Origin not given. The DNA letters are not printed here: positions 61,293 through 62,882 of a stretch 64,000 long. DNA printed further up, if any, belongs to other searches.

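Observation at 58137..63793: Translationally coupled operon: secreted C45 Ntn-peptidase > cytoplasmic GH84-GNAT fusion > orphan PTS EIIC > G1P-dehydrogenase-like enzyme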

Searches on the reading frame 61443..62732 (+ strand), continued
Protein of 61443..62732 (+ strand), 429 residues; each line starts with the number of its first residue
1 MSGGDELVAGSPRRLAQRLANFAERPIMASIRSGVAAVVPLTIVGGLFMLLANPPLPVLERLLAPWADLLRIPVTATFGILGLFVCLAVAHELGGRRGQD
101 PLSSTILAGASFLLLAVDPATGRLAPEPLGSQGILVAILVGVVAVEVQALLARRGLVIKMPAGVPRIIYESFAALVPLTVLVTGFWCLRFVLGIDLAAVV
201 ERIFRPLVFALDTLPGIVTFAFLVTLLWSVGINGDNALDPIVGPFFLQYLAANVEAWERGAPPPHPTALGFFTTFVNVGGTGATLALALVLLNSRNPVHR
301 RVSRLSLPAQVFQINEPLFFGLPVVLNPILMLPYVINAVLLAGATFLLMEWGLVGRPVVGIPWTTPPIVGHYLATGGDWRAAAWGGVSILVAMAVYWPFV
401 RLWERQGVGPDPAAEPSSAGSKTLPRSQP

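Call 61: find_encoding_contigs(protein=P0239, flank=8000, max_places=2)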
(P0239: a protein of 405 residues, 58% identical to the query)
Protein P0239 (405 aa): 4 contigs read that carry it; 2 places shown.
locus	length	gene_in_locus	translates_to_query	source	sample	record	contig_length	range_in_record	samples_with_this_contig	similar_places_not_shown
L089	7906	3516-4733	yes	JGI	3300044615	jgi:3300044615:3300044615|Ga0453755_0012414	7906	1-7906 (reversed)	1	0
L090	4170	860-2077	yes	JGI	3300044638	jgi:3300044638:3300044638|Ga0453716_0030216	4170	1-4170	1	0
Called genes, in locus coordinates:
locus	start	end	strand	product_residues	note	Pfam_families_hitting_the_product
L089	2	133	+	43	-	?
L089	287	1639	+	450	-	PF07555:NAGidase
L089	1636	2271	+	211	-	PF00583:Acetyltransf_1, PF13508:Acetyltransf_7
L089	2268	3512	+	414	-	PF01041:DegT_DnrJ_EryC1, PF01053:Cys_Met_Meta_PP (weak), PF00155:Aminotran_1_2, PF01212:Beta_elim_lyase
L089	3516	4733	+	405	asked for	PF02378:PTS_EIIC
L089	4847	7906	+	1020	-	?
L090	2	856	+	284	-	?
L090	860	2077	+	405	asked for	PF02378:PTS_EIIC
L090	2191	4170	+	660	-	?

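Call 63: search_protein_families(library=ncbifam, proteins=[L084:6465-8060:+, L089:2268-3512:+, L086:11279-12292:+, L086:12315-13250:+, L084:11445-12665:+], max_evalue=0.001)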
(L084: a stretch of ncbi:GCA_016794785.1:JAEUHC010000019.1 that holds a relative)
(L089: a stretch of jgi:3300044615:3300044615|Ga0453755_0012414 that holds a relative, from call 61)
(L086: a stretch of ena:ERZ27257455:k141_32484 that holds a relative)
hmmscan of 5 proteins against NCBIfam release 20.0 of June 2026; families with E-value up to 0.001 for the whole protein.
L084:6465-8060:+ (531 aa): 0 families

L089:2268-3512:+ (414 aa): 40 families (the best 25 are shown)
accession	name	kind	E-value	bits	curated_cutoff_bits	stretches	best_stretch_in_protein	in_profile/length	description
NF008658.2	PRK11658.1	equivalog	1.3e-68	231.4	631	1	20-326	8-319/379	UDP-4-amino-4-deoxy-L-arabinose aminotransferase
TIGR03588.1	PseC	equivalog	1.2e-66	225.3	423.5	1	24-344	9-339/380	UDP-4-amino-4,6-dideoxy-N-acetyl-beta-L-altrosamine transaminase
TIGR04181.1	NHT_00031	hypoth_equivalog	6.8e-64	216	420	1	21-328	5-323/359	LegC family aminotransferase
NF008687.0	PRK11706.1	equivalog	5.4e-62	209.7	375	1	42-331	24-320/375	dTDP-4-amino-4,6-dideoxygalactose transaminase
TIGR02379.1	ECA_wecE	subfamily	2.7e-54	184.4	434.85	1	43-331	25-321/376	dTDP-4-amino-4,6-dideoxy-D-glucose transaminase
TIGR04427.1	PLP_DesI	equivalog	3.4e-54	184.4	650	1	29-328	31-327/390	dTDP-4-dehydro-6-deoxyglucose aminotransferase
NF011936.0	PRK15407.1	equivalog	5.4e-43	147.3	423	1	44-226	62-252/440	lipopolysaccharide biosynthesis protein RfbH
NF005816.0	PRK07682.1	equivalog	4.6e-12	45.3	620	1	53-172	80-206/390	aminotransferase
NF004770.0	PRK06108.1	subfamily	3.2e-11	42.7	422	1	52-170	86-211/396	pyridoxal phosphate-dependent aminotransferase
NF041364.1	GntC_guanitoxin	equivalog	2e-10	40.1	415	1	63-170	60-175/356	guanitoxin biosynthesis PLP-dependent (S)-gamma-hydroxy-L-arginine cyclodehydratase GntC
NF006569.0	PRK09082.1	subfamily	5.5e-10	38.9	420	1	52-173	80-207/386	methionine aminotransferase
TIGR01325.1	O_suc_HS_sulf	equivalog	1e-08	34.2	510.05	1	41-184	48-191/380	O-succinylhomoserine sulfhydrylase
NF004621.0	PRK05957.1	equivalog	1.1e-08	34.3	498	1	66-142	92-167/389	pyridoxal phosphate-dependent aminotransferase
NF005855.0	PRK07777.1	equivalog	1.2e-08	34.7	553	1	52-173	78-207/391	pyridoxal phosphate-dependent aminotransferase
NF009079.0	PRK12414.1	subfamily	1.3e-08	34.2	481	1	54-173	81-206/384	methionine aminotransferase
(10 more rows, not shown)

L086:11279-12292:+ (337 aa): 0 families

L086:12315-13250:+ (311 aa): 0 families

L084:11445-12665:+ (406 aa): 47 families (the best 25 are shown)
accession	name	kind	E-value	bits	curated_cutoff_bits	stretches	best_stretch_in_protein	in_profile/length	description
TIGR00221.1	nagA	equivalog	1.3e-61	208.7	225.65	1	20-394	18-377/380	N-acetylglucosamine-6-phosphate deacetylase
NF008371.0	PRK11170.1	equivalog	9.6e-44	149.8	483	1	18-398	13-378/382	N-acetylglucosamine-6-phosphate deacetylase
NF011990.0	PRK15446.2-6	subfamily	6.9e-17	61.2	233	2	8-67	4-64/390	alpha-D-ribose 1-methylphosphonate 5-triphosphate diphosphatase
TIGR03178.1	allantoinase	equivalog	1.7e-14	53.5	357.85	1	7-127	2-117/441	allantoinase AllB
NF006689.0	PRK09237.1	equivalog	8.4e-14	50.9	371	1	7-104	5-95/383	amidohydrolase/deacetylase family metallohydrolase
TIGR02318.1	phosphono_phnM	equivalog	2.1e-12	46.7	390.55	2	9-67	2-55/376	phosphonate metabolism protein PhnM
NF004839.0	PRK06189.1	equivalog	2.8e-11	42.7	631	1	7-112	5-103/451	allantoinase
NF006558.0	PRK09059.1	equivalog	3.6e-11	42.3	645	1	6-103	4-100/430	dihydroorotase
NF011989.0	PRK15446.2-5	equivalog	2e-10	40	565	1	9-67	6-61/385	alpha-D-ribose 1-methylphosphonate 5-triphosphate diphosphatase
NF006056.0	PRK08204.1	subfamily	1.2e-09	37.4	391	1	21-68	22-66/449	hypothetical protein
NF006836.0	PRK09357.1-1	equivalog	1.3e-09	37.3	538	1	26-108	19-96/432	dihydroorotase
NF011986.0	PRK15446.2-2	equivalog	1.6e-09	37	465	1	8-67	4-62/406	alpha-D-ribose 1-methylphosphonate 5-triphosphate diphosphatase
TIGR00857.1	pyrC_multi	subfamily_domain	1.7e-09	37.2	279.05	1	25-108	7-84/412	dihydroorotase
NF051886.1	XaaProDiPepCaul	equivalog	3.7e-09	36.1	500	1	19-77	14-72/398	Xaa-Pro dipeptidase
TIGR01224.1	hutI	equivalog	4.4e-09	35.6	298.15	1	23-68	3-48/377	imidazolonepropionase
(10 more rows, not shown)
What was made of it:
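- A NagA-like gene follows the EIIC in L084 (call 63).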

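Call 64: search_solved_structures(query=L084:6465-8060:+, max_evalue=1)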
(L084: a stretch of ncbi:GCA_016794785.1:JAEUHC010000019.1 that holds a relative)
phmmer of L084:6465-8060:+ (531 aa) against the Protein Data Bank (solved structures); distinct sequences matched with E-value up to 1: 6.
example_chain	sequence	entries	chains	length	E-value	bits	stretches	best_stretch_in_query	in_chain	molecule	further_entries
3v9f_A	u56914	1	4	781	3.8e-08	35.4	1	62-125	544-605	Two-component system sensor histidine kinase/response regulator, hybrid (One-component sys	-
3ott_A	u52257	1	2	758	0.001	20.8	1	64-128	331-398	Two-component system sensor histidine kinase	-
3va6_A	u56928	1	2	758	0.001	20.8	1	64-128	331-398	Two-component system sensor histidine kinase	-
4a2l_A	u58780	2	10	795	0.0058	18.3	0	63-126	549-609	TWO-COMPONENT SYSTEM SENSOR HISTIDINE KINASE/RESPONSE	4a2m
9fq7_4Y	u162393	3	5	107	0.38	12.3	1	389-457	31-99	Cytochrome c oxidase subunit 18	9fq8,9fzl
2dl8_A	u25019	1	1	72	0.81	11.2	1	395-427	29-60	SLIT-ROBO Rho GTPase-activating protein 2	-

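Call 87: search_protein_families(library=pfam, proteins=[L082:12321-13973:+, L082:6500-7702:-, L084:5429-6313:-, L086:12315-13250:+, L088:7081-7896:+, L089:4847-7906:+], max_evalue=0.01)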
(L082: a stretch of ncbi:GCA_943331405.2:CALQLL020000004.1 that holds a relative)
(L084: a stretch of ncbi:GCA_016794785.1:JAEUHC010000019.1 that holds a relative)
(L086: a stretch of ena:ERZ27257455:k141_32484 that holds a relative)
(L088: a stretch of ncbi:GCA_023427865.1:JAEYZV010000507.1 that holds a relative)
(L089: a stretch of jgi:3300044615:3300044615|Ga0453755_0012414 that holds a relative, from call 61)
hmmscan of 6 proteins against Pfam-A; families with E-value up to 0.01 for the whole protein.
L082:12321-13973:+ (550 aa): 0 families

L082:6500-7702:- (400 aa): 1 family
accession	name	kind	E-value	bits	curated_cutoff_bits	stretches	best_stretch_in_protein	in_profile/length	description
PF03983.18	SHD1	-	9.4e-12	45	23.7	1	37-90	7-60/67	SLA1 homology domain 1, SHD1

L084:5429-6313:- (294 aa): 0 families

L086:12315-13250:+ (311 aa): 0 families

L088:7081-7896:+ (271 aa): 1 family
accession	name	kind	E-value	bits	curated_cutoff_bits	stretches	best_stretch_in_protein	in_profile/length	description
PF06724.16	DUF1206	-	2.7e-48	162.4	26.2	3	23-89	1-68/70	Domain of Unknown Function (DUF1206)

L089:4847-7906:+ (1020 aa): 4 families
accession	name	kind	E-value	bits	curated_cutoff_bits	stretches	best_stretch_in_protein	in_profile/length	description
PF07587.16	PSD1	-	1.8e-90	303.1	28.5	1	784-1020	1-224/244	Protein of unknown function (DUF1553)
PF07583.16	PSCyt2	-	8.9e-88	294.1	29.8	1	162-368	1-208/209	Protein of unknown function (DUF1549)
PF13385.13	Laminin_G_3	-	1.1e-15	58.6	27.6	1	504-679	3-151/151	Concanavalin A-like lectin/glucanases superfamily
PF07635.16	PSCyt1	-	1.9e-15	57.6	22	1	51-112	1-59/59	Planctomycete cytochrome C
